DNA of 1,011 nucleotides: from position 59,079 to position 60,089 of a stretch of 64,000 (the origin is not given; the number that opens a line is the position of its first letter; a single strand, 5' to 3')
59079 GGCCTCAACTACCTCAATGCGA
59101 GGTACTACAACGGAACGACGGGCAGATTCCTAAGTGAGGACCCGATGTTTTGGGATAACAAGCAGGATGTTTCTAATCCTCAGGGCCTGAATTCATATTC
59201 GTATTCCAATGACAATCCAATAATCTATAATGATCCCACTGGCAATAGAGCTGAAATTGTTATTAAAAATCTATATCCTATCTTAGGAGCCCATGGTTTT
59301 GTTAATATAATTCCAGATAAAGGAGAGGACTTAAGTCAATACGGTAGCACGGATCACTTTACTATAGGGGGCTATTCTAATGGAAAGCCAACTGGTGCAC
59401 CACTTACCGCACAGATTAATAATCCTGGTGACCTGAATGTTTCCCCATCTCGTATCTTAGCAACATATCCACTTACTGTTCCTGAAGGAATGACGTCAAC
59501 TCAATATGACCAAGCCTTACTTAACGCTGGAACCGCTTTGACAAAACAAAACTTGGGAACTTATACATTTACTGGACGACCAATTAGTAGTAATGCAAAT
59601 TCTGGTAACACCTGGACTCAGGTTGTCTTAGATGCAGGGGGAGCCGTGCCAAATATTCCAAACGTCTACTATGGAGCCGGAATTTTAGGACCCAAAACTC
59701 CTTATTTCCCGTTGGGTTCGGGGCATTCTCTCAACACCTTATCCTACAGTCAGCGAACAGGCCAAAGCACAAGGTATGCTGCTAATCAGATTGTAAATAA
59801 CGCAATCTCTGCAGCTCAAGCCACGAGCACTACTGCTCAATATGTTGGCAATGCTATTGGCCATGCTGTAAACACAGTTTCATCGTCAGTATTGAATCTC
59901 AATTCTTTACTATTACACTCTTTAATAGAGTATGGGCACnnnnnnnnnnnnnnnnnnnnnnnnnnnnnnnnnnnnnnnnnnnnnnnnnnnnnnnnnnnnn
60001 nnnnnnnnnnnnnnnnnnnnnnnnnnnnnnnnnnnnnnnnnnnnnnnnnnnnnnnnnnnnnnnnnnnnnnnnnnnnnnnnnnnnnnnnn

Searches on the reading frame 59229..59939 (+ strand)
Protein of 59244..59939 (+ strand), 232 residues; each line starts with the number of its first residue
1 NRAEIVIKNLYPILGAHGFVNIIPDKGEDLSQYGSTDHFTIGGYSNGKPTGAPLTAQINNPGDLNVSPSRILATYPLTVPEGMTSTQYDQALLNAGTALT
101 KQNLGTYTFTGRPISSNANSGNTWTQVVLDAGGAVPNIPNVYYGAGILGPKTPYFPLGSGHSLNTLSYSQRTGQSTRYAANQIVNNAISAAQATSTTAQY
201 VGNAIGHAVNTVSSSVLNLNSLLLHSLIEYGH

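Call 8: search_protein_families(library=pfam, proteins=[window:59244-59939:+], max_evalue=10)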
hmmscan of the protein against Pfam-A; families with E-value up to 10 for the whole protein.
seq(232 aa): 0 families

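Call 9: search_protein_families(library=ncbifam, proteins=[window:59244-59939:+], max_evalue=1)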
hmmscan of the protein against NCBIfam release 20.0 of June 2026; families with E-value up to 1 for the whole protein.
seq(232 aa): 0 families

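Call 11: find_homologous_proteins(query=window:59244-59939:+, max_evalue=0.01)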
Query seq(232 aa) (232 aa): 4 proteins with E <= 0.01 among 609 candidates.
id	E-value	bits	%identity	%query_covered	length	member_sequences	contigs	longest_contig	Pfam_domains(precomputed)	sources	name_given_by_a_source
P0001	1.2e-47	180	51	87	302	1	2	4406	-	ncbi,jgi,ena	-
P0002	1.1e-38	151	46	95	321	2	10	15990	PF25023.2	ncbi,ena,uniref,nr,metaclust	ncbi:MAG: hypothetical protein A2998_02140 [Candidatus Staskawiczbacteria bacterium RIFCSPLOWO2_01_F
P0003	2.8e-35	140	44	91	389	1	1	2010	PF25023.2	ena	-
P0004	2.9e-35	140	38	92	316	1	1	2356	PF25023.2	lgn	-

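Call 15: find_encoding_contigs(protein=P0002, flank=8000, max_places=4)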
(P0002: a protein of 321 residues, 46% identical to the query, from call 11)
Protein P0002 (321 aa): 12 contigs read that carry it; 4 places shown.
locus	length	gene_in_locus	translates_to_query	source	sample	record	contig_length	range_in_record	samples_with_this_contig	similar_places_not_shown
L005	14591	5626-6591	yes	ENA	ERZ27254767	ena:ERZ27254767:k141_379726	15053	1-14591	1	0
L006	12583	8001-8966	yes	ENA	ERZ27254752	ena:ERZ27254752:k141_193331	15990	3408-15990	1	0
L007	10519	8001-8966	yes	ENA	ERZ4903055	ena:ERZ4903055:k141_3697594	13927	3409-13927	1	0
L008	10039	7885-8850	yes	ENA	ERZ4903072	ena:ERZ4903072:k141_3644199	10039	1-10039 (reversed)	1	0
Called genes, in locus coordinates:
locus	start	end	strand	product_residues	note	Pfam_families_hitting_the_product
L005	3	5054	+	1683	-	?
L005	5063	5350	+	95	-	-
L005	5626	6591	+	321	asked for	PF25023:TEN_YD-shell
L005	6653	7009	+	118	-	-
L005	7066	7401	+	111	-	PF01325:Fe_dep_repress (weak), PF13412:HTH_24, PF01047:MarR, PF04703:FaeA (weak), PF08220:HTH_DeoR (weak), PF08279:HTH_11 (weak)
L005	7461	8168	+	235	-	PF01209:Ubie_methyltran, PF02353:CMAS (weak), PF13489:Methyltransf_23, PF01555:N6_N4_Mtase (faint), PF13847:Methyltransf_31, PF08241:Methyltransf_11, PF08242:Methyltransf_12, PF13649:Methyltransf_25, +1 more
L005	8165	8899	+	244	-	PF21926:FeeM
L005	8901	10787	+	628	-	PF02518:HATPase_c, PF13589:HATPase_c_3 (weak)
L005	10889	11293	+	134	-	PF00293:NUDIX, PF14815:NUDIX_4 (weak)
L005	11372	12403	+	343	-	PF25023:TEN_YD-shell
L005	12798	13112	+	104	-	-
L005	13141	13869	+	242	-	-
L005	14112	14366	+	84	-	-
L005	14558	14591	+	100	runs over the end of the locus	PF01022:HTH_5 (weak), PF01047:MarR, PF13412:HTH_24 (weak)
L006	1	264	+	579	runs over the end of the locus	PF00501:AMP-binding, PF23562:AMP-binding_C_3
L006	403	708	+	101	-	PF01503:PRA-PH (weak), PF03819:MazG (weak)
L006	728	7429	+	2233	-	PF03534:SpvB, PF13517:FG-GAP_3, PF25023:TEN_YD-shell, PF05593:RHS_repeat (weak), PF25023:TEN_YD-shell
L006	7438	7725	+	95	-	-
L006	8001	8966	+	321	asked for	PF25023:TEN_YD-shell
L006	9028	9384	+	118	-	-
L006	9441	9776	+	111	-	PF01325:Fe_dep_repress (weak), PF13412:HTH_24, PF01047:MarR, PF04703:FaeA (weak), PF08220:HTH_DeoR (weak), PF08279:HTH_11 (weak)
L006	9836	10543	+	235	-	PF01209:Ubie_methyltran, PF02353:CMAS (weak), PF13489:Methyltransf_23, PF01555:N6_N4_Mtase (faint), PF13847:Methyltransf_31, PF08241:Methyltransf_11, PF08242:Methyltransf_12, PF13649:Methyltransf_25, +1 more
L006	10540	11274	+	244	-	PF21926:FeeM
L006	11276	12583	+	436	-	?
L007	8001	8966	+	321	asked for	PF25023:TEN_YD-shell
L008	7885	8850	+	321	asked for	PF25023:TEN_YD-shell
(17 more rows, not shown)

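Call 19: find_encoding_contigs(protein=P0001, flank=8000, max_places=3)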
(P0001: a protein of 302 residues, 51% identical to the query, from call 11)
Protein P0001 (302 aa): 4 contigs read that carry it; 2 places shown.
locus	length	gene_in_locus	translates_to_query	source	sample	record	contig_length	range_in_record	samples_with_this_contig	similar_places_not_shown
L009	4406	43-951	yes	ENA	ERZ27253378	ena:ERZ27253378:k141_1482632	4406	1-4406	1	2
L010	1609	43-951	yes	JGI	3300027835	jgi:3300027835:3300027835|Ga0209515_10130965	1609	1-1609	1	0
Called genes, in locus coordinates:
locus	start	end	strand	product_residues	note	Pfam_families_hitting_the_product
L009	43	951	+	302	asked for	-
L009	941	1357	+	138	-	-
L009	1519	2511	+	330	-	PF16927:HisKA_7TM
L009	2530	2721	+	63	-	-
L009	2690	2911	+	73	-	-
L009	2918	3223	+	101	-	-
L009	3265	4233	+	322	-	PF16927:HisKA_7TM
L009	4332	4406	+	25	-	?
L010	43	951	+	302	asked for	-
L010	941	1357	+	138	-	-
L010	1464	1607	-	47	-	?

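Call 22: find_encoding_contigs(protein=P0003, flank=8000, max_places=3)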
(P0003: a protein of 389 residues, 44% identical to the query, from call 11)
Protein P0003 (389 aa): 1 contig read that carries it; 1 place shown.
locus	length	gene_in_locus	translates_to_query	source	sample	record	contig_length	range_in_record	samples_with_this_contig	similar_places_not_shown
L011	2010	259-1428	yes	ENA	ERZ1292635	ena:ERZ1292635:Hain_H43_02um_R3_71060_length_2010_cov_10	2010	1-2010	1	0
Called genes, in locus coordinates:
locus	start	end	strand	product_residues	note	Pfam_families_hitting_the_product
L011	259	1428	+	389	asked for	PF25023:TEN_YD-shell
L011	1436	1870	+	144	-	-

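Call 23: find_encoding_contigs(protein=P0004, flank=8000, max_places=3)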
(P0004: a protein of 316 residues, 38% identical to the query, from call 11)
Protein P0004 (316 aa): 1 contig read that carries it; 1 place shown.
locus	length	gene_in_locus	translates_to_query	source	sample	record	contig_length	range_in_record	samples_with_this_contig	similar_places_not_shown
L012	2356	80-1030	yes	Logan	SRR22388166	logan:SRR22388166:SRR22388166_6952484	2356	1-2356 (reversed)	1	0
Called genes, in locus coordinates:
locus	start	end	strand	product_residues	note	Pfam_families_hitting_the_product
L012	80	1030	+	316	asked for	PF25023:TEN_YD-shell (weak)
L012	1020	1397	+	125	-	-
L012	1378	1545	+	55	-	-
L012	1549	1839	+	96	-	-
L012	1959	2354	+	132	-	?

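Call 36: find_related_loci(query=A2, collection=genome_contigs, flank=10000)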
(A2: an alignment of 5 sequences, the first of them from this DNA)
Query A2 (237 aa) in genome_contigs; peptide patterns used: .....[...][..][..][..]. (x = any residue, [..] = any of these).
21 stretches matched a pattern; 1 encode a relative of the query (tblastn E <= 1e-3); 1 distinct loci.
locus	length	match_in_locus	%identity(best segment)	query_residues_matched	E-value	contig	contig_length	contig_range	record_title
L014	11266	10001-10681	42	2-230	5e-42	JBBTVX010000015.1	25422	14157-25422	MAG: Patescibacteria group bacterium isolate H43-bin088_1 H43_bin088_1_000000000015, whole genome shotgun sequence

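Call 37: predict_structure(alignment_id=A2)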
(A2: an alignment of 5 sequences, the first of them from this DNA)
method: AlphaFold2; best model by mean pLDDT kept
length: 237 residues; sequences in the alignment: 5
mean_pLDDT: 55.9   pTM: 0.58
mean pLDDT of the five models: 55.9, 46.8, 42.6, 41.3, 37.6
residues with pLDDT >= 90: 0; 70-90: 64; 50-70: 65; < 50: 108
segments of 3 or more residues with pLDDT < 50: 1-5, 52-56, 66-71, 111-123, 148-156, 170-237
pLDDT, mean of each block of 10 residues (from residue 1): 58 62 74 64 70 48 57 68 84 86 70 39 59 80 55 48 52 49 45 38 31 35 33 31
secondary structure, 60 per line:
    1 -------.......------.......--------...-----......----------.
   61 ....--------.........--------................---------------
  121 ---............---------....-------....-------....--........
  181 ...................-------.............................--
elements in order: E8-14 E21-27 E44-49 E60-64 E76-81 H90-105 H124-135 E145-148 E156-159 H167-170 H173-199 H207-235

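Call 38: search_protein_representatives(alignment_id=A2)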
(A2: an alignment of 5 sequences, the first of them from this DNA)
Query: 5 sequences, 224 profile positions. Proteins with E-value up to 0.001 (for the whole library): 52; up to 1e-10: 16; up to 1e-30: 10. The best 52 are listed.
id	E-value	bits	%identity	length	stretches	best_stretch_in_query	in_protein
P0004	1.8e-99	348.2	-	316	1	1-224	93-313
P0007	7.0e-94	329.9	-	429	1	1-216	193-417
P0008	1.1e-69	250.7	-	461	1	1-223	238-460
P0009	5.5e-67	241.9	-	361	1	1-208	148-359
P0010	4.8e-61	222.5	-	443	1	1-217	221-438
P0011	5.0e-57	209.4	-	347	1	2-205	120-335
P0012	1.8e-46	174.9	-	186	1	43-219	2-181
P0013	1.5e-39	152.2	-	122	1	89-202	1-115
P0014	2.6e-39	151.4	-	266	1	1-219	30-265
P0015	1.6e-31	125.9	-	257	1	2-137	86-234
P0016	1.3e-22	96.8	-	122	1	97-208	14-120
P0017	1.4e-12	64.0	-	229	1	1-194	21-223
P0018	1.6e-12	63.8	-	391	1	2-138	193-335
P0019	4.9e-12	62.2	-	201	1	2-183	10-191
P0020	2.0e-11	60.2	-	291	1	2-150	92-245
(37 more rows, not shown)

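Call 47: search_solved_structures(query=A3, max_evalue=10, show_alignments=2)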
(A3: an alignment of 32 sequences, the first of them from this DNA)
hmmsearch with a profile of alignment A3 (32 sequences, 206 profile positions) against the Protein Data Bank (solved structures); distinct sequences matched with E-value up to 10: 2.
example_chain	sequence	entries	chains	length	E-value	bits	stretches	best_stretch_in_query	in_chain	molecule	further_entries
6kqw_A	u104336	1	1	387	1.9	11.7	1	139-200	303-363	Uncharacterized UDP-glucosyltransferase YjiC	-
6kqx_A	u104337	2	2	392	1.9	11.7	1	139-200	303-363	Uncharacterized UDP-glucosyltransferase YjiC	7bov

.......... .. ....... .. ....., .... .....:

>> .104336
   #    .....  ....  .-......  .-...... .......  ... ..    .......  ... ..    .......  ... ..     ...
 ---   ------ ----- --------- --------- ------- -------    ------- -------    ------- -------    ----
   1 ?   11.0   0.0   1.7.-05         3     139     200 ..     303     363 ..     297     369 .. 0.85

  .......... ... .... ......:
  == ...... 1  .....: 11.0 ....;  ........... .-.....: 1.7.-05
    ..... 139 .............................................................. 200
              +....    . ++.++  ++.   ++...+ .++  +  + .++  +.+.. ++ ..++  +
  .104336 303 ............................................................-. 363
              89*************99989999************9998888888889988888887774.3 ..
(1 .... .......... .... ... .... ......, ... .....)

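Call 48: search_protein_families(library=pfam, alignment_id=A3, max_evalue=1)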
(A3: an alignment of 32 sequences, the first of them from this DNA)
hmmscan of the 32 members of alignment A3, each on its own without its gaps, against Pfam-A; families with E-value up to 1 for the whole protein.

A. member 1, seq(236 aa): 0 families

B. families by the number of members that match (of 32 scanned): 8 families
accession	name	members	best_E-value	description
PF05315.17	ICEA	1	0.054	ICEA Protein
PF18922.5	DUF5672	1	0.055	Protein of unknown function (DUF5672)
PF12977.12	DUF3861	1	0.06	Domain of Unknown Function with PDB structure (DUF3861)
PF03493.23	BK_channel_a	1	0.12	Calcium-activated BK potassium channel alpha subunit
PF21551.2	CSL4_N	1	0.16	Exosome complex component CSL4, N-terminal domain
PF17532.7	DUF5451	1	0.17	Family of unknown function (DUF5451)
PF20711.2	DUF6825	1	0.29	Family of unknown function (DUF6825)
PF09210.16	BE_C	1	0.3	1,4-alpha-glucan branching enzyme, C-terminal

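Call 50: predict_structure(alignment_id=A3)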
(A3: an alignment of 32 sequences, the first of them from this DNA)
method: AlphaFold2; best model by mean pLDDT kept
length: 236 residues; sequences in the alignment: 32
mean_pLDDT: 86.7   pTM: 0.76
mean pLDDT of the five models: 86.7, 85.7, 85.4, 84.5, 83.0
residues with pLDDT >= 90: 153; 70-90: 38; 50-70: 41; < 50: 4
segments of 3 or more residues with pLDDT < 50: none
pLDDT, mean of each block of 10 residues (from residue 1): 72 92 95 90 95 90 96 97 95 97 97 95 98 98 96 95 97 88 79 70 58 62 62 55
secondary structure, 60 per line:
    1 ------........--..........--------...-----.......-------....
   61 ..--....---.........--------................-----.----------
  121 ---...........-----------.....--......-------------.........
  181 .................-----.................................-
elements in order: E7-14 E17-26 E43-49 E57-62 H65-68 E75-80 H89-104 H124-134 E146-150 E153-158 H172-197 H203-235

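Call 58: find_related_loci(query=A2, collection=metagenome_contigs, flank=4000)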
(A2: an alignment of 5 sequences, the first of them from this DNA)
Query A2 (237 aa) in metagenome_contigs; peptide patterns used: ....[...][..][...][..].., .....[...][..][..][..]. (x = any residue, [..] = any of these).
118 stretches matched a pattern; 19 encode a relative of the query (tblastn E <= 1e-3); 19 distinct loci.
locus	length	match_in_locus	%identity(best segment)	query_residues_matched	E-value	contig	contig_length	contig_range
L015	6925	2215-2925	91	1-237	5e-134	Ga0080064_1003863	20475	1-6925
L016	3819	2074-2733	49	2-219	4e-58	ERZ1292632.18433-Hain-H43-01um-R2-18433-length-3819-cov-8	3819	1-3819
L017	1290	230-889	49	2-219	4e-61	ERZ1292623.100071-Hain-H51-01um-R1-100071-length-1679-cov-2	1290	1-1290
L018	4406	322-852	56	2-177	1e-55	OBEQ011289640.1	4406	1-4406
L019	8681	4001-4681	44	2-228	3e-51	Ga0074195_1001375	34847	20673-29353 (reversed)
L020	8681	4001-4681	44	2-228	3e-51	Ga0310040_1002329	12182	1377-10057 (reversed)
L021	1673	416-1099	45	2-226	1e-51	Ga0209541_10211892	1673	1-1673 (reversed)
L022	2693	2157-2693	52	2-177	2e-49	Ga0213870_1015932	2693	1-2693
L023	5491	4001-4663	45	2-226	4e-49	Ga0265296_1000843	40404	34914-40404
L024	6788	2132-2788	46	2-228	2e-48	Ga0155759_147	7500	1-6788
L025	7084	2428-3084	46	2-228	2e-48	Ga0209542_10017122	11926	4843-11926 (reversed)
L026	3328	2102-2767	41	2-228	2e-47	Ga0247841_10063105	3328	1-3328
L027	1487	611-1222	44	2-195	2e-45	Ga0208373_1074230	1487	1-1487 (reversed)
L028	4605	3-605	44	5-195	8e-43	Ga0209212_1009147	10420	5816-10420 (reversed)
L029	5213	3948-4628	42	2-230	3e-41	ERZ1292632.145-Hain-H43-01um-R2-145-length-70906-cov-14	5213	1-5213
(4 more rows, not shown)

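Call 68: fold_search(model_id=the predicted structure, library=pdb)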
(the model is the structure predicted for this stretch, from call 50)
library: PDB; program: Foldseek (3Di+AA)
matches with E <= 10: 84; with E <= 0.001: 0
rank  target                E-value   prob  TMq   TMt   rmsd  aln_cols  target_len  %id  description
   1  7zv6_A                1.6e-01  0.54  0.26  0.47   6.3       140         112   11  Crystal Structure of Aichivirus A 2A protein (released 2023-05-24)
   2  7zv6_C                2.1e-01  0.47  0.26  0.48   6.3       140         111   11  Crystal Structure of Aichivirus A 2A protein (released 2023-05-24)
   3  7zv6_B                2.2e-01  0.47  0.28  0.47   6.0       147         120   10  Crystal Structure of Aichivirus A 2A protein (released 2023-05-24)
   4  7zv1_C                2.5e-01  0.57  0.27  0.53   5.5       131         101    9  Crystal Structure of Aichivirus A 2A protein L64M, L109M mutant (released 2023-05-31)
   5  7zv1_A                2.7e-01  0.44  0.28  0.51   7.7       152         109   10  Crystal Structure of Aichivirus A 2A protein L64M, L109M mutant (released 2023-05-31)
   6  7zv1_B                2.8e-01  0.28  0.17  0.30   5.5        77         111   12  Crystal Structure of Aichivirus A 2A protein L64M, L109M mutant (released 2023-05-31)
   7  8xyc_A                1.1e+00  0.04  0.12  0.05  13.5        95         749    9  Ternary structure of dVemCas12e-sgRNA-dsDNA (released 2024-10-23)
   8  8k42_U                1.4e+00  0.05  0.16  0.08  12.5       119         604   11  Structure of full Banna virus (released 2024-03-27)
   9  9ki1_G                1.4e+00  0.03  0.11  0.08  12.8        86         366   14  Baseplate structure of Escherichia phage Mu (released 2025-02-12)
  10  9n9y_B                1.7e+00  0.06  0.15  0.12   7.0        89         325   15  Crystal structure of truncated USP1:UAF1 in complex with compound 18 (released 2025-05-14)
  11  7co7_D                1.8e+00  0.04  0.10  0.09   9.1        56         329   18  HtrA-type protease AlgWS227A with decapeptide (released 2021-03-10)
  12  7ay2_B                2.0e+00  0.07  0.16  0.12   5.9        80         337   12  Crystal structure of truncated USP1-UAF1 reacted with ubiquitin-prg (released 2021-03-24)
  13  1wru                  2.4e+00  0.02  0.11  0.08  12.8        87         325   16  Structure of central hub elucidated by X-ray analysis of gene product 44; baseplate component of bacteriophage Mu (released 2005-09-20)
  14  3mh5_A                2.4e+00  0.02  0.11  0.13  10.4        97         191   12  HtrA proteases are activated by a conserved mechanism that can be triggered by distinct molecular cues (released 2010-06-30)
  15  3d37_B                2.5e+00  0.02  0.09  0.07  13.1        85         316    9  The crystal structure of the tail protein from Neisseria meningitidis MC58 (released 2008-07-08)
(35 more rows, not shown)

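Call 82: fold_search(model_id=the predicted structure, library=viral)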
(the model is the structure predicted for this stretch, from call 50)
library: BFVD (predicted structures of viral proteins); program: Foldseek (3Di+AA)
matches with E <= 10: 212; with E <= 0.001: 0
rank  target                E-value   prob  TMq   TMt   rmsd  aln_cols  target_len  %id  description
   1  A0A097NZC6            4.5e-02  0.54  0.29  0.14  17.6       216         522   12  Genome polyprotein (Fragment) [Norway rat kobuvirus 1]
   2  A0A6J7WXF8            3.3e-01  0.18  0.23  0.30  18.4       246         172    7  Uncharacterized protein [uncultured Caudovirales phage]
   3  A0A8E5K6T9            3.6e-01  0.06  0.11  0.17  16.4       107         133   11  (no name in the UniProt tables at hand)
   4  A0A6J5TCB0            3.8e-01  0.12  0.19  0.24  18.5       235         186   11  Uncharacterized protein [uncultured Caudovirales phage]
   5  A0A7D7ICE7            4.2e-01  0.03  0.10  0.06  14.1       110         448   12  (no name in the UniProt tables at hand)
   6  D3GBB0                5.4e-01  0.06  0.13  0.13  11.5        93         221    8  p25 [Fig mild mottle-associated virus]
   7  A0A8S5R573            6.4e-01  0.03  0.11  0.07  15.2        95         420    5  Uncharacterized protein [Myoviridae sp. ctaOv25]
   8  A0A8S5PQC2            8.1e-01  0.02  0.10  0.07  14.0        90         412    8  Uncharacterized protein [Myoviridae sp. ctwwN25]
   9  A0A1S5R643            9.1e-01  0.02  0.10  0.07  13.8       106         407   10  Uncharacterized protein [Pseudomonas phage pf16]
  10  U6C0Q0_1              1.2e+00  0.09  0.15  0.05   4.9        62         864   14  Genome polyprotein (Fragment) [Kobuvirus sewage Aichi]
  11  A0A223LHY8            1.3e+00  0.02  0.11  0.07  12.5        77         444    8  Putative virion structural protein [Erwinia phage vB_EamM_RisingSun]
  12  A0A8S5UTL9            1.4e+00  0.02  0.11  0.04  15.1        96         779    7  Uncharacterized protein [Myoviridae sp. ctYA416]
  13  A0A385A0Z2            1.4e+00  0.01  0.13  0.08  22.1       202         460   11  (no name in the UniProt tables at hand)
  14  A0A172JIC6            1.4e+00  0.01  0.10  0.07  20.3       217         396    9  Uncharacterized protein [Bacillus phage AR9]
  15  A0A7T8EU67            1.5e+00  0.01  0.10  0.07  14.9        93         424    6  (no name in the UniProt tables at hand)
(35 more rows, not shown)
